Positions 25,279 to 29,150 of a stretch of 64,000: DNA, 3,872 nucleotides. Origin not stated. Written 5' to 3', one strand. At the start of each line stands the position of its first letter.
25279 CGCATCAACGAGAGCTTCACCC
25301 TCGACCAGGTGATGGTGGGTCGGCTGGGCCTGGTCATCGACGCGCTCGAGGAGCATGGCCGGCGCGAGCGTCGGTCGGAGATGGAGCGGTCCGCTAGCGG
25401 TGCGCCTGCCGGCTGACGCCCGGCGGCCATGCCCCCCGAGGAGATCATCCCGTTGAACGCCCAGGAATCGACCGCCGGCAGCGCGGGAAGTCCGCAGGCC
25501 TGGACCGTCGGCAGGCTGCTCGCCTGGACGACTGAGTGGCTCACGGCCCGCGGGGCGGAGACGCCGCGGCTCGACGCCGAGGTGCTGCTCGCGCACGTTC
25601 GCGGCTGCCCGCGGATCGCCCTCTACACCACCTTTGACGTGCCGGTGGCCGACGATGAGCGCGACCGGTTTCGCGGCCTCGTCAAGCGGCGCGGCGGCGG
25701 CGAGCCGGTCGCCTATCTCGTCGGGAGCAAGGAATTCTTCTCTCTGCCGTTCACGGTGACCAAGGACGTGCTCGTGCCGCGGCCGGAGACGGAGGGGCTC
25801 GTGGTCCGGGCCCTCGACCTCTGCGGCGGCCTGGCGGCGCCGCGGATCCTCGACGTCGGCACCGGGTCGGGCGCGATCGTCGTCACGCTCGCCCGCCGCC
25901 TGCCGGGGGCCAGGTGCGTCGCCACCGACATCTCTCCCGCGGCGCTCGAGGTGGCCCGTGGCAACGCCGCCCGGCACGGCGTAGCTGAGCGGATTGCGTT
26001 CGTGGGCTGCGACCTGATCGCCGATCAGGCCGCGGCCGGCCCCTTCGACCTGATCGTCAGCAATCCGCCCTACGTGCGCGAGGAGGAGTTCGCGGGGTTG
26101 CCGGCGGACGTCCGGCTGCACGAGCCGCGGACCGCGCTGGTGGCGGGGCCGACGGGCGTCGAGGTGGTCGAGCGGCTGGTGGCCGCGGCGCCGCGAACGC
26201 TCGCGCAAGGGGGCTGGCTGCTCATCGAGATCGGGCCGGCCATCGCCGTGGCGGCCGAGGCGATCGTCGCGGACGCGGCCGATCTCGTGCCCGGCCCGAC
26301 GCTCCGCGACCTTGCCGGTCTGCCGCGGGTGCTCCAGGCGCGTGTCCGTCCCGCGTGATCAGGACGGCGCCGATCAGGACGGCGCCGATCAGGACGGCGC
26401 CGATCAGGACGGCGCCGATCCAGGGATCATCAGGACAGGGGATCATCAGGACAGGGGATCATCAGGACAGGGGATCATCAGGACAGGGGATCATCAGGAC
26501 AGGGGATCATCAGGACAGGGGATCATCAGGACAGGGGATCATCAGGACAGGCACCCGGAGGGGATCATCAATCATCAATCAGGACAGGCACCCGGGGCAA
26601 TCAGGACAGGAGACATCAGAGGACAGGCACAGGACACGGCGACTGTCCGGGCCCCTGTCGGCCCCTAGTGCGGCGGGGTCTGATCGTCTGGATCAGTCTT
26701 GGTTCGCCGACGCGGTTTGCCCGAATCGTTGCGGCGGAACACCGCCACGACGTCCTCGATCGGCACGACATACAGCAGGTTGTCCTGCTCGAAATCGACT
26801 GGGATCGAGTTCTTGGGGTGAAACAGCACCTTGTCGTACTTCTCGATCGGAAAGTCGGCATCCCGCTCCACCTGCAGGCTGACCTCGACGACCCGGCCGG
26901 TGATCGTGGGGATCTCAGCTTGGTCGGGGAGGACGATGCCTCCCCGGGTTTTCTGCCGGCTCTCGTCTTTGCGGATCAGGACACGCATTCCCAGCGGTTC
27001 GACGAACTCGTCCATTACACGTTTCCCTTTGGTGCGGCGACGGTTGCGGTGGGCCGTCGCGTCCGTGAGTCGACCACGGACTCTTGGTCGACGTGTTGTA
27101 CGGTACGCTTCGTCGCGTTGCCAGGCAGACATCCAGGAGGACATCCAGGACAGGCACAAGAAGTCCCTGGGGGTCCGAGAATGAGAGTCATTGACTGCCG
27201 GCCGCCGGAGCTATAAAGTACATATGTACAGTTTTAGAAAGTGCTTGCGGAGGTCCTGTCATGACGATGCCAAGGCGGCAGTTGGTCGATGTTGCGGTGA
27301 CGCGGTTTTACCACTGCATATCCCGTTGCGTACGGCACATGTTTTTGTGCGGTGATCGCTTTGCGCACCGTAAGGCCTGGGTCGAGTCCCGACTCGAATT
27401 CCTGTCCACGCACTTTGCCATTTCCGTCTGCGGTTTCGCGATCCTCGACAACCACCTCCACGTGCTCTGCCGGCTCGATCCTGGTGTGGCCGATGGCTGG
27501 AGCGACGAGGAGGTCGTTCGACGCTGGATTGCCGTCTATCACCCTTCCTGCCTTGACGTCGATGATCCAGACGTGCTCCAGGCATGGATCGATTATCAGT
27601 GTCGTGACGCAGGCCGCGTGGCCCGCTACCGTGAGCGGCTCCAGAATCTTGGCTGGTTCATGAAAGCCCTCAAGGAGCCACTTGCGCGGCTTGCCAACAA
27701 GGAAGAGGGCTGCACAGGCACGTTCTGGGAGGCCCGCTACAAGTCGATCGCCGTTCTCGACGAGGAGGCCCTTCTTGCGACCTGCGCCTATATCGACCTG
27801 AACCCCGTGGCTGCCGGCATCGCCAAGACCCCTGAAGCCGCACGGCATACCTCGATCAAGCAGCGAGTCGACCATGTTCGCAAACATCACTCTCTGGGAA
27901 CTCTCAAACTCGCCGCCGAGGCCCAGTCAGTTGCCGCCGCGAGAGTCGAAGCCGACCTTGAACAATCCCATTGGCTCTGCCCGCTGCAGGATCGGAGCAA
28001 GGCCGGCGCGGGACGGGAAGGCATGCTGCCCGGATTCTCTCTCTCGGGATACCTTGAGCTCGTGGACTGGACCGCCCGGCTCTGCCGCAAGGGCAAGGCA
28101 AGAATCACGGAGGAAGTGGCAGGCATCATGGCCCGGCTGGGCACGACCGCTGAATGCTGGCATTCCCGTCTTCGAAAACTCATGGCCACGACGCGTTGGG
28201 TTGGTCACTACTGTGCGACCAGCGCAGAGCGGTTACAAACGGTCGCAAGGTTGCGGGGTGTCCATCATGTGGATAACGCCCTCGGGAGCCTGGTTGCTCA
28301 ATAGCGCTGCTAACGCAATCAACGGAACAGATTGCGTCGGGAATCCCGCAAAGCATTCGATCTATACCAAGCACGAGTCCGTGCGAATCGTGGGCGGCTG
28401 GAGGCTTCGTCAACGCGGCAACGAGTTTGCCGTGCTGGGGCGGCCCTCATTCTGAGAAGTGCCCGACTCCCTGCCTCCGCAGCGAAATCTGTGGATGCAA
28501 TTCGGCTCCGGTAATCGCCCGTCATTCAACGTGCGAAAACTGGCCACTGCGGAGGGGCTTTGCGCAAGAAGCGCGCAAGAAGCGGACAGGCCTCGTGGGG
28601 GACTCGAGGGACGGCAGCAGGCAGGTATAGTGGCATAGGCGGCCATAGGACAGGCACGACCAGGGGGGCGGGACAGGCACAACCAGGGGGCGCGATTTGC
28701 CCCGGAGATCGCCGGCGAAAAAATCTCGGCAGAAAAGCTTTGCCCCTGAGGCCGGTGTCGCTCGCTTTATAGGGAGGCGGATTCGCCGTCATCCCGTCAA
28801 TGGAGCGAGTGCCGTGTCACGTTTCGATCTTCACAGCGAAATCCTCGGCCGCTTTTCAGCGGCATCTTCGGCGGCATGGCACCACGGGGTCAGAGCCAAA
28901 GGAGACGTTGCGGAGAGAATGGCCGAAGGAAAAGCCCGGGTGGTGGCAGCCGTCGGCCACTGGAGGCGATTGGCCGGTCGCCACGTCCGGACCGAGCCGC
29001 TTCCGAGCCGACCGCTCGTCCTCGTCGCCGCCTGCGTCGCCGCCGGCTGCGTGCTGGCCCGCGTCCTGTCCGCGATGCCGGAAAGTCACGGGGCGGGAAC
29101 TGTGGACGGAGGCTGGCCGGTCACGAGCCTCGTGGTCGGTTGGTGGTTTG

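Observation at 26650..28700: Lower-GC islet carrying a RayT/IS200-like HUH-Y1 transposase gene bracketed by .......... copies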

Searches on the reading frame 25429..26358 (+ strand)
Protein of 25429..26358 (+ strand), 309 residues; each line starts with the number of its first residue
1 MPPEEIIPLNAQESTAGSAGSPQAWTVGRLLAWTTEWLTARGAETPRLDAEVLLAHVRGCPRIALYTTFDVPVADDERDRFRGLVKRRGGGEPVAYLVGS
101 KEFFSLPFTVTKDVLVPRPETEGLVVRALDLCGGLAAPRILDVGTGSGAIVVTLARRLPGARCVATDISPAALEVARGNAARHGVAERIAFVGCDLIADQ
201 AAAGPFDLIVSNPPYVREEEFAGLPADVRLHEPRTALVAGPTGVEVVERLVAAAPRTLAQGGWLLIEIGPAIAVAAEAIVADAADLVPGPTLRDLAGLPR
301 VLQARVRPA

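Call 4: search_protein_families(library=pfam, proteins=[window:25429-26358:+], max_evalue=0.01)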
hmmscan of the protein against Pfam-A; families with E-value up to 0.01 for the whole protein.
window:25429-26358:+ (309 aa): 15 families
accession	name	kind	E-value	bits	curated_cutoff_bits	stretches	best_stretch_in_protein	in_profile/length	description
PF17827.6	PrmC_N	-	3.7e-19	69.5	23.4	1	30-99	2-71/71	PrmC N-terminal domain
PF05175.20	MTS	-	3.6e-16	59.7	23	1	138-219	33-112/170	Methyltransferase small domain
PF13649.12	Methyltransf_25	-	4e-13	50.3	27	1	140-212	1-71/97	Methyltransferase domain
PF13847.12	Methyltransf_31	-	7.9e-12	45.5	27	1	139-212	6-81/145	Methyltransferase domain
PF08242.18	Methyltransf_12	-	2e-09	38.5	30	1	141-212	1-72/98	Methyltransferase domain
PF06325.19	PrmA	-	3.5e-09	37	22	1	137-212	162-233/296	Ribosomal protein L11 methyltransferase (PrmA)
PF08241.18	Methyltransf_11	-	5.8e-09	36.9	21.2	1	141-212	1-67/95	Methyltransferase domain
PF01170.24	UPF0020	-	7.9e-06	26.1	22.3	1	161-216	77-132/197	RMKL-like, methyltransferase domain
PF13489.12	Methyltransf_23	-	1.9e-05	24.9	27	1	135-212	21-88/164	Methyltransferase domain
PF00891.24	Methyltransf_2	-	4.1e-05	23.5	22.3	1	137-200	63-124/210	O-methyltransferase domain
PF09445.16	Methyltransf_15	-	0.00016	21.8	22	1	139-214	3-80/165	RNA cap guanine-N2 methyltransferase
PF12847.13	Methyltransf_18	-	0.00094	19.7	27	1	139-195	17-73/151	Methyltransferase domain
PF07669.17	Eco57I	-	0.0015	19.1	25.3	1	201-220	70-89/171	Eco57I restriction-modification methylase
PF03602.21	Cons_hypoth95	-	0.0019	18.3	24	1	136-220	41-128/182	Conserved hypothetical protein 95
PF01135.25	PCMT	-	0.002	18.4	20.3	1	106-210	46-147/210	Protein-L-isoaspartate(D-aspartate) O-methyltransferase (PCMT)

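Call 57: find_homologous_proteins(query=window:25429-26358:+, max_evalue=1e-40)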
Query window:25429-26358:+ (309 aa): 6034 proteins with E <= 1e-40 among 8000 candidates; the best 120 are listed.
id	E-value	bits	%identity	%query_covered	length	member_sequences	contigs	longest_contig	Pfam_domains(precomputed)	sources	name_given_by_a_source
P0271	5.4e-193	658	99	100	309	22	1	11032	PF13847.13,PF06325.20,PF05175.21,PF13649.13,PF01170.25,PF17827.7,PF08241.19,PF08242.19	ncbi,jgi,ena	-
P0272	4.9e-168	576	90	97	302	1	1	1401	PF13847.13,PF13489.13,PF06325.20,PF05175.21,PF13649.13,PF01170.25,PF17827.7,PF08241.19,PF08242.19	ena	-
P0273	1.4e-165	568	87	97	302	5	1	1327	PF13847.13,PF06325.20,PF05175.21,PF13649.13,PF01170.25,PF01135.26,PF17827.7,PF08241.19,PF08242.19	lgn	-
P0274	4.0e-160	550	85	96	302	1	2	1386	PF13847.13,PF06325.20,PF05175.21,PF13649.13,PF01170.25,PF17827.7,PF08241.19,PF08242.19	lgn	-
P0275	8.2e-154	530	83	97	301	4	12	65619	PF13847.13,PF06325.20,PF05175.21,PF13649.13,PF01170.25,PF17827.7,PF08241.19,PF08242.19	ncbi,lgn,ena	ncbi:MAG: peptide chain release factor N(5)-glutamine methyltransferase [Planctomycetia bacterium]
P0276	4.1e-151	521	82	96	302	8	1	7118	PF13847.13,PF06325.20,PF05175.21,PF13649.13,PF01170.25,PF17827.7,PF08241.19,PF08242.19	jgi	-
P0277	2.4e-149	515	84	93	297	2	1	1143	PF13847.13,PF06325.20,PF05175.21,PF13649.13,PF01170.25,PF17827.7,PF08241.19,PF08242.19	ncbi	-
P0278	8.6e-135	467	74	92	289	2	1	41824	PF13489.13,PF08241.19,PF13847.13,PF06325.20,PF05175.21,PF13649.13,PF01170.25,PF00891.25,PF01135.26,PF09445.17,PF17827.7,PF08242.19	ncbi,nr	ncbi:MAG: peptide chain release factor N(5)-glutamine methyltransferase [Planctomycetia bacterium]|n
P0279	4.1e-134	465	76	92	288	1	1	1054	PF13847.13,PF06325.20,PF05175.21,PF13649.13,PF01170.25,PF17827.7,PF08241.19,PF08242.19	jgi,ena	jgi:release factor glutamine methyltransferase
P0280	4.9e-134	465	76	92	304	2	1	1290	PF13847.13,PF06325.20,PF05175.21,PF13649.13,PF01170.25,PF00891.25,PF09445.17,PF17827.7,PF08241.19,PF08242.19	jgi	-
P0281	8.8e-134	464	74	95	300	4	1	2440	PF13847.13,PF06325.20,PF05175.21,PF13649.13,PF01170.25,PF17827.7,PF08241.19,PF08242.19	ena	-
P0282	1.2e-133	463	76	92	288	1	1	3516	PF13847.13,PF06325.20,PF05175.21,PF13649.13,PF01170.25,PF00891.25,PF09445.17,PF17827.7,PF08241.19,PF08242.19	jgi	jgi:release factor glutamine methyltransferase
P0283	1.4e-133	463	76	92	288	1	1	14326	PF13847.13,PF06325.20,PF05175.21,PF13649.13,PF01170.25,PF17827.7,PF08241.19,PF08242.19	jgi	-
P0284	1.8e-133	463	75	92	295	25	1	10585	PF13847.13,PF13489.13,PF06325.20,PF05175.21,PF13649.13,PF01170.25,PF09445.17,PF17827.7,PF08241.19,PF08242.19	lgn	-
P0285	2.5e-133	462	75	92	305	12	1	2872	PF13847.13,PF13489.13,PF06325.20,PF05175.21,PF13649.13,PF01170.25,PF00891.25,PF17827.7,PF08241.19,PF08242.19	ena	-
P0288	4.7e-133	461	76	94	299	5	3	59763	PF13847.13,PF06325.20,PF05175.21,PF13649.13,PF01170.25,PF17827.7,PF08241.19,PF08242.19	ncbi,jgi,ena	jgi:release factor glutamine methyltransferase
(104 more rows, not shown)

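Call 58: find_encoding_contigs(protein=P0275, flank=7000, max_places=3)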
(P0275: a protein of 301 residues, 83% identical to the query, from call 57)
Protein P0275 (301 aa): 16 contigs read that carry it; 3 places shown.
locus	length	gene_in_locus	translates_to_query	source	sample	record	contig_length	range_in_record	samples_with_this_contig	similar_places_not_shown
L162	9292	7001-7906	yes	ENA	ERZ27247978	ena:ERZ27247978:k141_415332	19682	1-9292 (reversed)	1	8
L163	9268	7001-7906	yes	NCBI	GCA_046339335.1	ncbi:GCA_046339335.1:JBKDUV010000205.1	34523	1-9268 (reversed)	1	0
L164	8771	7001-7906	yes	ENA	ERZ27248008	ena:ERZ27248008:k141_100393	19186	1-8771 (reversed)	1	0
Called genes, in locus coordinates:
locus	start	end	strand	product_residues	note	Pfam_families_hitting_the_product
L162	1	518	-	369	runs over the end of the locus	PF07498:Rho_N (weak), PF16258:DUF4912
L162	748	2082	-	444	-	PF13431:TPR_17 (faint), PF00515:TPR_1 (faint), PF13424:TPR_12 (weak), PF13432:TPR_16, PF14559:TPR_19 (weak), PF07719:TPR_2 (weak), PF13174:TPR_6 (weak), PF03118:RNA_pol_A_CTD, +3 more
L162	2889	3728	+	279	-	PF00793:DAHP_synth_1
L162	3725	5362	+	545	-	-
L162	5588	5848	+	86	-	PF01197:Ribosomal_L31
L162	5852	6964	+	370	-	PF03462:PCRF, PF00472:RF-1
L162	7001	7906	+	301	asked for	PF17827:PrmC_N, PF05175:MTS, PF06325:PrmA, PF01170:UPF0020, PF13649:Methyltransf_25, PF13847:Methyltransf_31, PF08241:Methyltransf_11, PF08242:Methyltransf_12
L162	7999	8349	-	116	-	PF00166:Cpn10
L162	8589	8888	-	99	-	-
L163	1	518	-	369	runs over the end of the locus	PF07498:Rho_N (weak), PF16258:DUF4912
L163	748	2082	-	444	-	PF13431:TPR_17 (faint), PF00515:TPR_1 (faint), PF13424:TPR_12 (weak), PF13432:TPR_16, PF14559:TPR_19 (weak), PF07719:TPR_2 (weak), PF13174:TPR_6 (weak), PF03118:RNA_pol_A_CTD, +3 more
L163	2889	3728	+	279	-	PF00793:DAHP_synth_1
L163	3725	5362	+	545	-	-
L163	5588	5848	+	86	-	PF01197:Ribosomal_L31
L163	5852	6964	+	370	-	PF03462:PCRF, PF00472:RF-1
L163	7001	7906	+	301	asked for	PF17827:PrmC_N, PF05175:MTS, PF06325:PrmA, PF01170:UPF0020, PF13649:Methyltransf_25, PF13847:Methyltransf_31, PF08241:Methyltransf_11, PF08242:Methyltransf_12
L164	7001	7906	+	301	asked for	PF17827:PrmC_N, PF05175:MTS, PF06325:PrmA, PF01170:UPF0020, PF13649:Methyltransf_25, PF13847:Methyltransf_31, PF08241:Methyltransf_11, PF08242:Methyltransf_12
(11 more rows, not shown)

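Call 59: find_encoding_contigs(protein=P0288, flank=7000, max_places=2)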
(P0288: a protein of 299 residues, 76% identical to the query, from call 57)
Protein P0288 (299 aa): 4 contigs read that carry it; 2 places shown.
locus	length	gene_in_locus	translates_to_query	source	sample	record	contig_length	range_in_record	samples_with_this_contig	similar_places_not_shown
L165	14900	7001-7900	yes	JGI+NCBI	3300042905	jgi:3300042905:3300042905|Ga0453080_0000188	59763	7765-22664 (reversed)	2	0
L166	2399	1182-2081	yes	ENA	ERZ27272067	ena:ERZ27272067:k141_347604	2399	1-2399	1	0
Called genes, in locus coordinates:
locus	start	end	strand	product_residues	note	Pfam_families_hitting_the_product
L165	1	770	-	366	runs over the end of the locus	PF07498:Rho_N (weak), PF16258:DUF4912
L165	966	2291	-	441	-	PF13428:TPR_14 (faint), PF13424:TPR_12 (faint), PF13432:TPR_16 (faint), PF14559:TPR_19 (faint), PF07719:TPR_2 (faint), PF13431:TPR_17 (faint), PF00515:TPR_1 (faint), PF03118:RNA_pol_A_CTD, +4 more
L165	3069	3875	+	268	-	PF00793:DAHP_synth_1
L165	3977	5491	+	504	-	PF14559:TPR_19 (weak)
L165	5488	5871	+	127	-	PF01197:Ribosomal_L31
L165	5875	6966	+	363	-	PF03462:PCRF, PF00472:RF-1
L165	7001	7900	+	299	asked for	PF17827:PrmC_N, PF06325:PrmA, PF01170:UPF0020 (weak), PF05175:MTS, PF13649:Methyltransf_25, PF13847:Methyltransf_31, PF08241:Methyltransf_11 (weak), PF08242:Methyltransf_12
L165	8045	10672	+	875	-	PF13567:DUF4131, PF03772:Competence, PF00753:Lactamase_B, PF12706:Lactamase_B_2 (weak)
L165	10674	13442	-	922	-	PF01578:Cytochrom_C_asm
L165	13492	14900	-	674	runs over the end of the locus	PF05140:ResB (faint)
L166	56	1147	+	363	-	PF03462:PCRF, PF00472:RF-1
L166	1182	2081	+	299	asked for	PF17827:PrmC_N, PF06325:PrmA, PF01170:UPF0020 (weak), PF05175:MTS, PF13649:Methyltransf_25, PF13847:Methyltransf_31, PF08241:Methyltransf_11 (weak), PF08242:Methyltransf_12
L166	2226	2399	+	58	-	?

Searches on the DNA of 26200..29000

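Call 76: search_rna_families(source=window, start=26200, end=29000, threshold=evalue, max_evalue=1)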
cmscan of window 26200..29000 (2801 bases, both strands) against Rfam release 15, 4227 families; matches with E-value up to 1: 1.
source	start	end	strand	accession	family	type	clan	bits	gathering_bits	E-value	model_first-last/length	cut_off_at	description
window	28553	28640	+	RF00195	RsmY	Gene; sRNA;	CL00106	15.6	57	0.92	1-121/121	no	RsmY RNA family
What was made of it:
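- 28305..28561 (+): Non-coding tail of the unit. It is conserved only in the closest relatives. No Rfam family matches (call 76).
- Tried and rejected: Rfam on 26200-29000 returned only a chance RsmY match at E 0.92 (call 76).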

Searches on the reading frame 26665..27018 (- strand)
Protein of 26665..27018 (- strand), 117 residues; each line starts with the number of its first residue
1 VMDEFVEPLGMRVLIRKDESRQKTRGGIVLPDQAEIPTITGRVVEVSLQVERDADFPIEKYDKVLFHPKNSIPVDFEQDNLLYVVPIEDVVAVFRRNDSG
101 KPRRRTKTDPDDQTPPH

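Call 4: search_protein_families(library=pfam, proteins=[window:26665-27018:-], max_evalue=0.01)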
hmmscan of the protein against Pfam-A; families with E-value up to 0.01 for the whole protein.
window:26665-27018:- (117 aa): 1 family
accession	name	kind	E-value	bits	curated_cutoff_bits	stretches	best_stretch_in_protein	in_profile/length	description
PF00166.26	Cpn10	-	4.2e-17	62.4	21.1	1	6-94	2-93/93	Chaperonin 10 Kd subunit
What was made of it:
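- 26665..27018 (-): Orphan GroES-like (Cpn10) gene. It is part of the low-GC insert but older than the Y1 unit. Pfam Cpn10 E 4e-17 (call 4).
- Checked: The GroES-like gene (26665-27018, minus strand) matches Pfam Cpn10 at E 4e-17 (call 4).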

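Call 5: search_protein_families(library=ncbifam, proteins=[window:26665-27018:-], max_evalue=0.01)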
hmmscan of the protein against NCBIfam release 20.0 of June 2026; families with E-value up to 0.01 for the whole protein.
window:26665-27018:- (117 aa): 14 families
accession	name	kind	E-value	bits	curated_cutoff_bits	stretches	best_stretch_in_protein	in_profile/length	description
NF001537.0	PRK00364.3-3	equivalog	4.1e-12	46.2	109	1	7-94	4-85/86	co-chaperone GroES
NF001539.0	PRK00364.3-5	equivalog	3.2e-11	43.2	122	1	6-93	3-88/91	co-chaperone GroES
NF011106.0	PRK14533.1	equivalog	1e-10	41.4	128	1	6-92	3-87/91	co-chaperonin GroES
NF001531.0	PRK00364.2-2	subfamily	6.2e-10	38.9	96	1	6-93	3-92/94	co-chaperone GroES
NF001530.0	PRK00364.1-6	equivalog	3.7e-09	36.4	136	1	5-95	10-103/104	co-chaperone GroES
NF001534.0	PRK00364.2-5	equivalog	3.9e-09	36.4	120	1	6-94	2-93/94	co-chaperone GroES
NF001527.0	PRK00364.1-2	subfamily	5.6e-08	32.9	120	1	6-94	3-94/96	co-chaperone GroES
NF001532.0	PRK00364.2-3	equivalog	6.4e-08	32.6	130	1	6-94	2-93/94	co-chaperone GroES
NF001529.0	PRK00364.1-5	subfamily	3.7e-07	30.2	133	1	7-83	4-84/95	co-chaperone GroES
NF001528.0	PRK00364.1-4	equivalog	1.7e-05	24.9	119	1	6-94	2-93/95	co-chaperone GroES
NF001533.0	PRK00364.2-4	subfamily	1.8e-05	24.6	99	1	6-68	6-72/98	co-chaperone GroES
NF001535.0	PRK00364.3-1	equivalog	2.5e-05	24.4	215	1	7-66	4-62/118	co-chaperone GroES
NF001538.0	PRK00364.3-4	equivalog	0.00017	21.7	142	1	6-92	6-88/92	co-chaperone GroES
NF001526.0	PRK00364.1-1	subfamily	0.0021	18.3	130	1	6-47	3-44/96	co-chaperone GroES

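Call 18: find_encoding_contigs(protein=window:26665-27018:-, flank=10000, max_places=10)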
Protein window:26665-27018:- (117 aa): no gene with exactly this product is on record in the collection.
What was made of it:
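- Tried and rejected: An exact look-up failed because of the start codon choice (call 18).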
